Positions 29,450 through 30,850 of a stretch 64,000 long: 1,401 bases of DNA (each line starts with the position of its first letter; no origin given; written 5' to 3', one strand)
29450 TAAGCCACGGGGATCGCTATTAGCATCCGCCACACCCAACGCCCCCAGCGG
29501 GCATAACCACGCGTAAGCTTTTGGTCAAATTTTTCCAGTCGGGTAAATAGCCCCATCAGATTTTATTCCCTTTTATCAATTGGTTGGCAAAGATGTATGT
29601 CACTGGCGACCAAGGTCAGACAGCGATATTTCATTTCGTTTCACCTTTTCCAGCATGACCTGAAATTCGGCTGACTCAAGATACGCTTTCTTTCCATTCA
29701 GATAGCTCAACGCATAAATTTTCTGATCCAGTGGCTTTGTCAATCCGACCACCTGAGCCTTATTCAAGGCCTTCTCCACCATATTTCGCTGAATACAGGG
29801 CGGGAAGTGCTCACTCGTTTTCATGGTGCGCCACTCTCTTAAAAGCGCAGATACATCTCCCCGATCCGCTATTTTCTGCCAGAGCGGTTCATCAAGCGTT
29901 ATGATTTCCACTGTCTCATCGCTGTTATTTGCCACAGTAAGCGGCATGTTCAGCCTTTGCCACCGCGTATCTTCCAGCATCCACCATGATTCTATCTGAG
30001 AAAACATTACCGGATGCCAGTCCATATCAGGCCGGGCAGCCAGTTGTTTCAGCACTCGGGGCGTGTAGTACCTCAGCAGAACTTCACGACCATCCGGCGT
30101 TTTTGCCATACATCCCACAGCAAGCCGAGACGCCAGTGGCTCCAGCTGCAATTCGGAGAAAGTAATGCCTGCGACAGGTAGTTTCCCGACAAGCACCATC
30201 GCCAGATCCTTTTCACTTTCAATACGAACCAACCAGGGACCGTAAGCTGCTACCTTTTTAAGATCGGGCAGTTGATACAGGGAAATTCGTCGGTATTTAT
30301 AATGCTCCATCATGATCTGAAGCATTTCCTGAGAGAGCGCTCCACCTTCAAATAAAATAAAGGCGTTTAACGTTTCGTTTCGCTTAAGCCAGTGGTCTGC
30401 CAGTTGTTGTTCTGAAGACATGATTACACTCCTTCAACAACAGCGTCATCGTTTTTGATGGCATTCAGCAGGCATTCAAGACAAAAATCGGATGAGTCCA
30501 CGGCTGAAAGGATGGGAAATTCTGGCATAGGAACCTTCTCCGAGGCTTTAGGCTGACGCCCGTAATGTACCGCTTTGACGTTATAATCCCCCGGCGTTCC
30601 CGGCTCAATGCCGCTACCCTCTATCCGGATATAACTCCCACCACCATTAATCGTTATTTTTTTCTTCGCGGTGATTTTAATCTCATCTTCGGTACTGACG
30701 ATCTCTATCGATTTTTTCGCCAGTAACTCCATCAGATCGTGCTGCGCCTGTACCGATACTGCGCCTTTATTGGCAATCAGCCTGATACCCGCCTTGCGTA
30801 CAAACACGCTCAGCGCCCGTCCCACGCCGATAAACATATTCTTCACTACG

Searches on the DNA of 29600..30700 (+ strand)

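Call 56: search_dna_similar(query=window:29600-30700:+, collection=ecoli_genomes, mode=near, max_rows=24, rows=spread)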
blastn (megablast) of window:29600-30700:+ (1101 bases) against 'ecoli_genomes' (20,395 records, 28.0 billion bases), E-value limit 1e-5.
Records with a match: 664; places in all: 1113; records where one place covers at least 80% of the query: 618.
Genomes with a match: 662 of 5426; with a place that covers at least 80% of the query: 618. Places per genome that has any: lowest 1, median 2, highest 3. On chromosomes: 1110 places; on plasmids: 3.
Best place of each record, by identity: >=99% 509; 95-99% 10; 90-95% 144; 80-90% 1.
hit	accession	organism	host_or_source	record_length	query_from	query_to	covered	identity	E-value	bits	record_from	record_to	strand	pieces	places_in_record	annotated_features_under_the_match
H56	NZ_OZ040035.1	Escherichia coli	-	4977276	1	1101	100%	100.0%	0e+0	2051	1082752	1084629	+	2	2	IS1-like element IS1A family transposase | DUF4123 domain-containing protein | type VI secretion system Vgr family protein | hypothetical protein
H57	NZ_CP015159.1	Escherichia coli strain Eco889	-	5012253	1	1101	100%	100.0%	0e+0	2034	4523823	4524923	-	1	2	DUF4123 domain-containing protein | type VI secretion system Vgr family protein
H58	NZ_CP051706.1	Escherichia coli strain SCU-124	Homo sapiens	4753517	1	1101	100%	100.0%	0e+0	2034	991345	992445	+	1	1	DUF4123 domain-containing protein | type VI secretion system Vgr family protein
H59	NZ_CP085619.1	Escherichia coli strain EC32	Homo sapiens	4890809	1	1101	100%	100.0%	0e+0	2034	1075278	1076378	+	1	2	DUF4123 domain-containing protein | type VI secretion system Vgr family protein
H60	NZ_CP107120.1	Escherichia coli strain S12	human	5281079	1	1101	100%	100.0%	0e+0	2034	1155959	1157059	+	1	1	DUF4123 domain-containing protein | type VI secretion system Vgr family protein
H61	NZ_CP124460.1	Escherichia coli strain AVS0947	environmental: river/lake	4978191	1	1101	100%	100.0%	0e+0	2034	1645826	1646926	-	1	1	DUF4123 domain-containing protein | type VI secretion system Vgr family protein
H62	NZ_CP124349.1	Escherichia coli strain AVS0453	environmental-WWTP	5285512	1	1101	100%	100.0%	0e+0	2034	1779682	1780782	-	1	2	DUF4123 domain-containing protein | type VI secretion system Vgr family protein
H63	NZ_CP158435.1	Escherichia coli strain ATCC BAA-2469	Homo sapiens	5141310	1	1101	100%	100.0%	0e+0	2034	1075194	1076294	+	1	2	DUF4123 domain-containing protein | type VI secretion system Vgr family protein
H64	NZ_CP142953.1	Escherichia coli strain EC190759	Homo sapiens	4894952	1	1101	100%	100.0%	0e+0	2034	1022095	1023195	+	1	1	DUF4123 domain-containing protein | type VI secretion system tip protein VgrG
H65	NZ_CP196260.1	Escherichia coli strain AH21B066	Homo sapiens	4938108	1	1101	100%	100.0%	0e+0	2034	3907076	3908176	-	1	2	DUF4123 domain-containing protein | type VI secretion system Vgr family protein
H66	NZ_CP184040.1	Escherichia coli strain 1438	Homo sapiens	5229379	1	1101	100%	100.0%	0e+0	2034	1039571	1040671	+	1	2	DUF4123 domain-containing protein | type VI secretion system Vgr family protein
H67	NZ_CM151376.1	Escherichia coli strain S87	Macrobrachium rosenbergii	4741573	1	1101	100%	100.0%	0e+0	2034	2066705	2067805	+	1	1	DUF4123 domain-containing protein | type VI secretion system Vgr family protein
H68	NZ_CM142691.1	Escherichia coli strain UID2309220027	Homo sapiens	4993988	1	1101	100%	100.0%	0e+0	2034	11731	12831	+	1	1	DUF4123 domain-containing protein | type VI secretion system Vgr family protein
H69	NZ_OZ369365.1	Escherichia coli strain Esc30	not applicable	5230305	1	1101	100%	100.0%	0e+0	2034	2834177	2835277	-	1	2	DUF4123 domain-containing protein | type VI secretion system Vgr family protein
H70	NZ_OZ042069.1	Escherichia coli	-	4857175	1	1101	100%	100.0%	0e+0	2034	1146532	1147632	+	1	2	DUF4123 domain-containing protein | type VI secretion system Vgr family protein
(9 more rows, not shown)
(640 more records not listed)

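Call 57: get_annotated_region(hit=H58, flank=9000)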
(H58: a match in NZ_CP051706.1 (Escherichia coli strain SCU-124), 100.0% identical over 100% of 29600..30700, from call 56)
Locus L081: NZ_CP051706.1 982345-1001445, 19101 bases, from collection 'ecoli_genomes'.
description: Escherichia coli strain SCU-124 chromosome, complete genome
organism: Escherichia coli strain SCU-124 (NCBI taxid 562)
replicon: chromosome; assembly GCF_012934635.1
host: Homo sapiens; source: rectal swab from healthy college student; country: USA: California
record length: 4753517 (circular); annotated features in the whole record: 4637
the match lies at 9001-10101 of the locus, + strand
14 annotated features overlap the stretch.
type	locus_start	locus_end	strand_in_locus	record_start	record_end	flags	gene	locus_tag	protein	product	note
CDS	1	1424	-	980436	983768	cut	-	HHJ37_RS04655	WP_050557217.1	ImcF-related family protein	-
CDS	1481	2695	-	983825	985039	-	-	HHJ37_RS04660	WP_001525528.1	hypothetical protein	-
CDS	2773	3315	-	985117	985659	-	-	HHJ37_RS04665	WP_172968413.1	hypothetical protein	-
CDS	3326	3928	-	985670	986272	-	-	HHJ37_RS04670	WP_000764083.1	transglycosylase SLT domain-containing protein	-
CDS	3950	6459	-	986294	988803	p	-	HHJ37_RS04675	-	DUF2345 domain-containing protein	frameshifted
CDS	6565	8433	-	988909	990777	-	-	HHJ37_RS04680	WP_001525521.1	phospholipase effector Tle1 domain-containing protein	-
CDS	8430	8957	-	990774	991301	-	-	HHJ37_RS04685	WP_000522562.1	DUF3304 domain-containing protein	-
CDS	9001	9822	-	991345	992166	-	-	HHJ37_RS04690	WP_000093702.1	DUF4123 domain-containing protein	-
CDS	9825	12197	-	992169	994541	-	-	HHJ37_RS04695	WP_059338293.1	type VI secretion system Vgr family protein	-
CDS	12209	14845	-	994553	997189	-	tssH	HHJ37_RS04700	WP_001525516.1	type VI secretion system ATPase TssH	-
CDS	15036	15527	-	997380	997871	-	-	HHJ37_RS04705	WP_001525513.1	Hcp family type VI secretion system effector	-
CDS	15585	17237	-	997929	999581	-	-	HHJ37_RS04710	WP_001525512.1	OmpA family protein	-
CDS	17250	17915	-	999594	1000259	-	tssL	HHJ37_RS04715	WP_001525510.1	type VI secretion system protein TssL, short form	-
CDS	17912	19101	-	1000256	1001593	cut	tssK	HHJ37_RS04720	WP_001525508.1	type VI secretion system baseplate subunit TssK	-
